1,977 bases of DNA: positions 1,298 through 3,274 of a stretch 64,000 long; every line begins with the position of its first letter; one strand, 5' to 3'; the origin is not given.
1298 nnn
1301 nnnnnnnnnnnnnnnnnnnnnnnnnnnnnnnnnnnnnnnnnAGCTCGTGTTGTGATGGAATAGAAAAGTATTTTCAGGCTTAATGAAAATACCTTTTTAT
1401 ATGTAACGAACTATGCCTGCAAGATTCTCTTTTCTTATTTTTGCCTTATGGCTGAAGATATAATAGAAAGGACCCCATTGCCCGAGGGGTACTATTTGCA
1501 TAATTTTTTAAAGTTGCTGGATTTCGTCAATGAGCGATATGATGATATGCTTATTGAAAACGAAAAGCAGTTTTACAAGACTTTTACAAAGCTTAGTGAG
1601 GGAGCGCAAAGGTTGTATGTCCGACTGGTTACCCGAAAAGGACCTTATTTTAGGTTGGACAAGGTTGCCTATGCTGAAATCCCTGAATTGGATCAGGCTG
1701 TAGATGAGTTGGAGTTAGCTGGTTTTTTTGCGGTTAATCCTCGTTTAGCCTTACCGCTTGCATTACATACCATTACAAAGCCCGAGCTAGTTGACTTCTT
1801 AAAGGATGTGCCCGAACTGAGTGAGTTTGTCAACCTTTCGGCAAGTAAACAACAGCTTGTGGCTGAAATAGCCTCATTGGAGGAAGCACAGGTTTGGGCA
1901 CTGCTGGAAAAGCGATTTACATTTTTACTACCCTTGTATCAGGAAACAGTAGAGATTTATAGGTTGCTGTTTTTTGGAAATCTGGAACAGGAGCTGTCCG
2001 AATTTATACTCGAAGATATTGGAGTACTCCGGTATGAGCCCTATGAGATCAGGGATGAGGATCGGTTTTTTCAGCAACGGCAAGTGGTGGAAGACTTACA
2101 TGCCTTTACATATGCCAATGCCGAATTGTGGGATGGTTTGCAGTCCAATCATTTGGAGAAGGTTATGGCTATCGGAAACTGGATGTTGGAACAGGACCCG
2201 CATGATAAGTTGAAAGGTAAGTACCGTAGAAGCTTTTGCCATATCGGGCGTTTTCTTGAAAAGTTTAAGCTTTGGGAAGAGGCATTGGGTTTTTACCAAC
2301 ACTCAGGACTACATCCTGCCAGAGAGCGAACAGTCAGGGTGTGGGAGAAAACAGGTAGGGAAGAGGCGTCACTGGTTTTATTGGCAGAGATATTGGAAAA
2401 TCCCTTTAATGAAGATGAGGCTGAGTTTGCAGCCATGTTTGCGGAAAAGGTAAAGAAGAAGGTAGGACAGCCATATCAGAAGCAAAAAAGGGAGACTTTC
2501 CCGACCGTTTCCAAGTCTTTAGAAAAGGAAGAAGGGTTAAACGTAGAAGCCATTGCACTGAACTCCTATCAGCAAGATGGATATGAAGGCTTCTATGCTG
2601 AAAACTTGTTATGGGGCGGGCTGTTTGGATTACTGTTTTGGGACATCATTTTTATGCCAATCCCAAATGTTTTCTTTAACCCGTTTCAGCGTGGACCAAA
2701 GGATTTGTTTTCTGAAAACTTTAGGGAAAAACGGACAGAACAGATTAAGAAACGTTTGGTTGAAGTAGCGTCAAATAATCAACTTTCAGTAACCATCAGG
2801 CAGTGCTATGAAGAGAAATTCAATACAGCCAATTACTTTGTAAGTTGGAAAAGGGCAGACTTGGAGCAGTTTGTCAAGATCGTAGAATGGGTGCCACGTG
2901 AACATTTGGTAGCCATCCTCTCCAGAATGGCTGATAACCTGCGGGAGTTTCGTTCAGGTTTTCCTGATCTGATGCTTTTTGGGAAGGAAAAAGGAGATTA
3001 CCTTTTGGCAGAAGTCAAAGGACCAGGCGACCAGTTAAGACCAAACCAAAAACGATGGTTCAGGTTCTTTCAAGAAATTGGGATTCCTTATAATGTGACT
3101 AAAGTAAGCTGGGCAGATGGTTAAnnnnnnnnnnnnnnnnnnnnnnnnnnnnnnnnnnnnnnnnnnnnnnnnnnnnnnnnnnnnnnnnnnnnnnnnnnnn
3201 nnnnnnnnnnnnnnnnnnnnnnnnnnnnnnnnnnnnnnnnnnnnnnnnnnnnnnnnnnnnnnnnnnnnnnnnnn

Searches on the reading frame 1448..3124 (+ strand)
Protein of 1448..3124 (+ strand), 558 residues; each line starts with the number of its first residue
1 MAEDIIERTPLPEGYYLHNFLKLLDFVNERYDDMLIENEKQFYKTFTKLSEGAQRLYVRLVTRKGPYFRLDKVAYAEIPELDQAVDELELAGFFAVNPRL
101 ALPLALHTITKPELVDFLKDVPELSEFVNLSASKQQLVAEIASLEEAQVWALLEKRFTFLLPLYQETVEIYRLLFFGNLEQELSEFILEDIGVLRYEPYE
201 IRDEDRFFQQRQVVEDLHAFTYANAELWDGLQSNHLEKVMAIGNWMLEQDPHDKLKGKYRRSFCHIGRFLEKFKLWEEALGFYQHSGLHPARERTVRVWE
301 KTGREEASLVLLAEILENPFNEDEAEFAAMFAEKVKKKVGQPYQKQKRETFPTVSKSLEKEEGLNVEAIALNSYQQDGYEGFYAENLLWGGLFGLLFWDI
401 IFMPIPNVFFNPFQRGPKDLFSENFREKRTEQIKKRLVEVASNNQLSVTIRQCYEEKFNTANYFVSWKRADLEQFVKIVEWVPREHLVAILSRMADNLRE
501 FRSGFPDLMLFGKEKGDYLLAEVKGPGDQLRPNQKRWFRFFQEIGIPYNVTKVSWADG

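Call 42: search_protein_families(library=pfam, proteins=[window:1448-3124:+], max_evalue=0.0001)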
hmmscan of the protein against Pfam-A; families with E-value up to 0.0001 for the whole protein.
window:1448-3124:+ (558 aa): 2 families
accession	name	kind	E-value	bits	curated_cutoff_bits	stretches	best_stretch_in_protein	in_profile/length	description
PF08774.17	VRR_NUC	-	2.2e-27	95.9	23.8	1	443-555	3-116/116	VRR-NUC domain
PF21315.3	FAN1_HTH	-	1.5e-25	89.3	27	1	15-93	2-80/82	FAN1, HTH domain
